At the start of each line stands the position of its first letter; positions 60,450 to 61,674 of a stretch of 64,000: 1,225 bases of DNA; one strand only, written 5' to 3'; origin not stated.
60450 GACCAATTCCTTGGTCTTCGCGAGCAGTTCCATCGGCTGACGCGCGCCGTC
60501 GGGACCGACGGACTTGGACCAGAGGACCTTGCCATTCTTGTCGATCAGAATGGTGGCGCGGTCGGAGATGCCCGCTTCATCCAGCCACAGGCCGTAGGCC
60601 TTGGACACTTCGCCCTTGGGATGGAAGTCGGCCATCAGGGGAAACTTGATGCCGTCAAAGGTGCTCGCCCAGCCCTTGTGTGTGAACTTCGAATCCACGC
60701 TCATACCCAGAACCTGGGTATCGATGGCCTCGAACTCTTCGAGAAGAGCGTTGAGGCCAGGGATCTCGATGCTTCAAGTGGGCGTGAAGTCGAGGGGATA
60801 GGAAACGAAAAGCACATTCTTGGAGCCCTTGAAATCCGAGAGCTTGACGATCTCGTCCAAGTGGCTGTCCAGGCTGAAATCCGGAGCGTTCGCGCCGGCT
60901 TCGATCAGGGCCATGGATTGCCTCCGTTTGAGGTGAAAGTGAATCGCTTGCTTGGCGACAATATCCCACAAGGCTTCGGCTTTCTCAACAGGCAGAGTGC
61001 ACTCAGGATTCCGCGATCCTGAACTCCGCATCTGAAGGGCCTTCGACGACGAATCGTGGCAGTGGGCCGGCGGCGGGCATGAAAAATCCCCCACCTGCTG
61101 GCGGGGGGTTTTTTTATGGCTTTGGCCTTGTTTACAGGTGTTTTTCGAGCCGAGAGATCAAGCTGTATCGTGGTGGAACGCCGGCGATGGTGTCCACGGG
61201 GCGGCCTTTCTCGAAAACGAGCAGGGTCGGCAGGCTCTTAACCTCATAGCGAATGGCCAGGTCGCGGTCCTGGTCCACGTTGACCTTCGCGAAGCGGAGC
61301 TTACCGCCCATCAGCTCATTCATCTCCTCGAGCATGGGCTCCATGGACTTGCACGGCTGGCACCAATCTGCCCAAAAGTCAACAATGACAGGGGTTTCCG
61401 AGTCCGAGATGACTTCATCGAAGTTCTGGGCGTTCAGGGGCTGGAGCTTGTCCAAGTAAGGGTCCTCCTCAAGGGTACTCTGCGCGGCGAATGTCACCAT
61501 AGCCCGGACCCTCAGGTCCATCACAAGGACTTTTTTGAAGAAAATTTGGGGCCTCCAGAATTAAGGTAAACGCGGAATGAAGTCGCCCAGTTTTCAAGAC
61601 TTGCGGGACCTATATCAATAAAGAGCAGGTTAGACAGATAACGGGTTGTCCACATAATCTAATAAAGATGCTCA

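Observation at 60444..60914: Peroxiredoxin with TGA exactly at the peroxidatic cysteine position: probable selenocysteine (PrxU-like) enzyme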

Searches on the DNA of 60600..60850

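Call 32: search_rna_families(source=window, start=60600, end=60850, threshold=evalue, max_evalue=10)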
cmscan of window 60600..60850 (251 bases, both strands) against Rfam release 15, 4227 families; matches with E-value up to 10: 0.
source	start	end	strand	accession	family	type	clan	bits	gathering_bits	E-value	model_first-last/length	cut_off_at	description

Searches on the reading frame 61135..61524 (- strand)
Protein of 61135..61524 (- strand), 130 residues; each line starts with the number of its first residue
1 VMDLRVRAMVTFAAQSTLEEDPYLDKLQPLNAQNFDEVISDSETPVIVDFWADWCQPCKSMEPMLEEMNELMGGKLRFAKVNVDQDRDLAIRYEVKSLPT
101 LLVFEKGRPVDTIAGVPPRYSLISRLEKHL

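Call 51: search_protein_families(library=pfam, proteins=[window:61135-61524:-], max_evalue=0.1)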
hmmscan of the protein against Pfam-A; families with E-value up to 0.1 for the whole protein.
seq(130 aa): 13 families
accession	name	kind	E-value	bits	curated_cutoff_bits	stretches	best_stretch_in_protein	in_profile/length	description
PF00085.26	Thioredoxin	-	6.9e-28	97.1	23.5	1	28-127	3-102/103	Thioredoxin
PF13905.12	Thioredoxin_8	-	9.1e-09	36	27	1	45-87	3-47/94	Thioredoxin-like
PF13098.12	Thioredoxin_2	-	1e-08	35.9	27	1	42-119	4-97/104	Thioredoxin-like domain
PF07449.17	HyaE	-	0.00037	21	22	1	61-116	46-102/108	Hydrogenase-1 expression protein HyaE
PF13899.12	Thioredoxin_7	-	0.0004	20.9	27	1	41-104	15-81/83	Thioredoxin-like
PF00578.27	AhpC-TSA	-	0.00053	20.4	26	1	43-109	24-93/124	AhpC/TSA family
PF04756.19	OST3_OST6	-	0.014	15.3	27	1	54-106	45-104/294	OST3 / OST6 family, transporter family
PF13728.12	TraF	-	0.017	15.4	23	1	50-107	136-202/224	F plasmid transfer operon protein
PF08534.16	Redoxin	-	0.018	15.3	26.6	0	45-87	30-74/148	Redoxin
PF02966.22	DIM1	-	0.024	14.9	27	1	33-108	9-85/133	Mitosis protein DIM1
PF20029.6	DUF6436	-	0.059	13.5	27.3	1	33-106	10-83/133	Domain of unknown function (DUF6436)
PF14595.12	Thioredoxin_9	-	0.072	13.4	25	1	46-106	44-106/129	Thioredoxin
PF00462.30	Glutaredoxin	-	0.085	13.5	22.9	0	50-98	4-44/60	Glutaredoxin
